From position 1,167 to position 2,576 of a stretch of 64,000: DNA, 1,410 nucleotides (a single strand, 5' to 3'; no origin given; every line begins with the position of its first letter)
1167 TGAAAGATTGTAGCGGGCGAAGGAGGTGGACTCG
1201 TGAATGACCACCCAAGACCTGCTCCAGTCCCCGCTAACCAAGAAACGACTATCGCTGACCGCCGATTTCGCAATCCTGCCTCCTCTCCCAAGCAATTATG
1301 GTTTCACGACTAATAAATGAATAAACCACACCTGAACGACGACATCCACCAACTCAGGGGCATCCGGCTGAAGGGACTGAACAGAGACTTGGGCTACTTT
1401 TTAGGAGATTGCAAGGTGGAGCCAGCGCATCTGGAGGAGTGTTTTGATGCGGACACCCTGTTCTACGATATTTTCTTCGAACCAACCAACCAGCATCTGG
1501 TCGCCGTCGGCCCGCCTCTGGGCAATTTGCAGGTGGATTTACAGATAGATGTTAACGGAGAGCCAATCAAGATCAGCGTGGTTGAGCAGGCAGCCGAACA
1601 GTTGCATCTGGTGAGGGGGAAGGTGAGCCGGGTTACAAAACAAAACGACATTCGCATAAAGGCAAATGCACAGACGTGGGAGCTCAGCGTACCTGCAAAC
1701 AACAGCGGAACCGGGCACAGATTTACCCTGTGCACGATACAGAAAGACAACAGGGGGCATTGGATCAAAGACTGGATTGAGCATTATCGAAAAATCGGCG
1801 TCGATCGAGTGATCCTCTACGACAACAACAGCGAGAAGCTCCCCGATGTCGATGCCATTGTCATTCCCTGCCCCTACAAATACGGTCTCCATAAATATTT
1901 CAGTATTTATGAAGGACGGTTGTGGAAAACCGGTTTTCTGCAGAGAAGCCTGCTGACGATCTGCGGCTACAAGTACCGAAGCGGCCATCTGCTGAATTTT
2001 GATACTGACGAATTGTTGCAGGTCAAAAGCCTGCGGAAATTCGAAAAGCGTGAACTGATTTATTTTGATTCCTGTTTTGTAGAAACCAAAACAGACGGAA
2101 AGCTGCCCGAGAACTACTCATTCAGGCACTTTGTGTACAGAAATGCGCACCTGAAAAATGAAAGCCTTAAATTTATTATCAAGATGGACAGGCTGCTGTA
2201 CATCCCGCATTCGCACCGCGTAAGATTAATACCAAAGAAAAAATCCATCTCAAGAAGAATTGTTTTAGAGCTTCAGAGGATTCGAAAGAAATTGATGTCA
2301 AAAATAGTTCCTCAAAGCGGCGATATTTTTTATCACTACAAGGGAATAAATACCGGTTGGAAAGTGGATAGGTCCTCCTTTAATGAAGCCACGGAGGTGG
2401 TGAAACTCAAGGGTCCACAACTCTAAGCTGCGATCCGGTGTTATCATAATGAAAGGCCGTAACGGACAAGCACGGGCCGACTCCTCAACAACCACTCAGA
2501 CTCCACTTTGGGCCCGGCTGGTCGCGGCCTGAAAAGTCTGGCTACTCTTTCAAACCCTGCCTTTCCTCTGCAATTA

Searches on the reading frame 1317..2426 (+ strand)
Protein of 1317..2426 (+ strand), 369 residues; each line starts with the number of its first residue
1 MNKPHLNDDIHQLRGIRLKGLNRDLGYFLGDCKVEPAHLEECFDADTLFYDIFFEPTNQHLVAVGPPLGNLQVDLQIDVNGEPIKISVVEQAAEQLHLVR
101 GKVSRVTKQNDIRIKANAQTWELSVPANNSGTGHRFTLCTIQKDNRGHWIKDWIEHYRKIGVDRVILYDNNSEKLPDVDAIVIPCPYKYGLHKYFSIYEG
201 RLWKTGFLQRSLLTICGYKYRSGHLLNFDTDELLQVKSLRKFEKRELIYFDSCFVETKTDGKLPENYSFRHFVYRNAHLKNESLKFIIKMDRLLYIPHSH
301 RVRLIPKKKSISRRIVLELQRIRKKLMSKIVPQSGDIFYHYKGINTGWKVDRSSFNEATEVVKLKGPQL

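Call 4: search_protein_families(library=pfam, proteins=[window:1317-2426:+], max_evalue=10)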
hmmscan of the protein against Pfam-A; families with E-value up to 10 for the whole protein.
window:1317-2426:+ (369 aa): 4 families
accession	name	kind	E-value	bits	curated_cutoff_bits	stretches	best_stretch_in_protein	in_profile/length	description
PF01697.33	Glyco_transf_92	-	4.9e-06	26.8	23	1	134-173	1-43/249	Glycosyltransferase family 92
PF13704.12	Glyco_tranf_2_4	-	5.8e-06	27.1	27.5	1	145-239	2-89/98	Glycosyl transferase family 2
PF18346.7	SH3_15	-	0.031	15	24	1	94-123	31-62/67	Mind bomb SH3 repeat domain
PF22083.2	I-HmuI_NUMOD-like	-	0.17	12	27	1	77-106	3-32/46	DNA endonuclease I-HmuI-like, NUMOD-like domain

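Call 5: search_protein_families(library=ncbifam, proteins=[window:1317-2426:+], max_evalue=10)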
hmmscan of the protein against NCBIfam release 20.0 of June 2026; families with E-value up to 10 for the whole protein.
window:1317-2426:+ (369 aa): 0 families
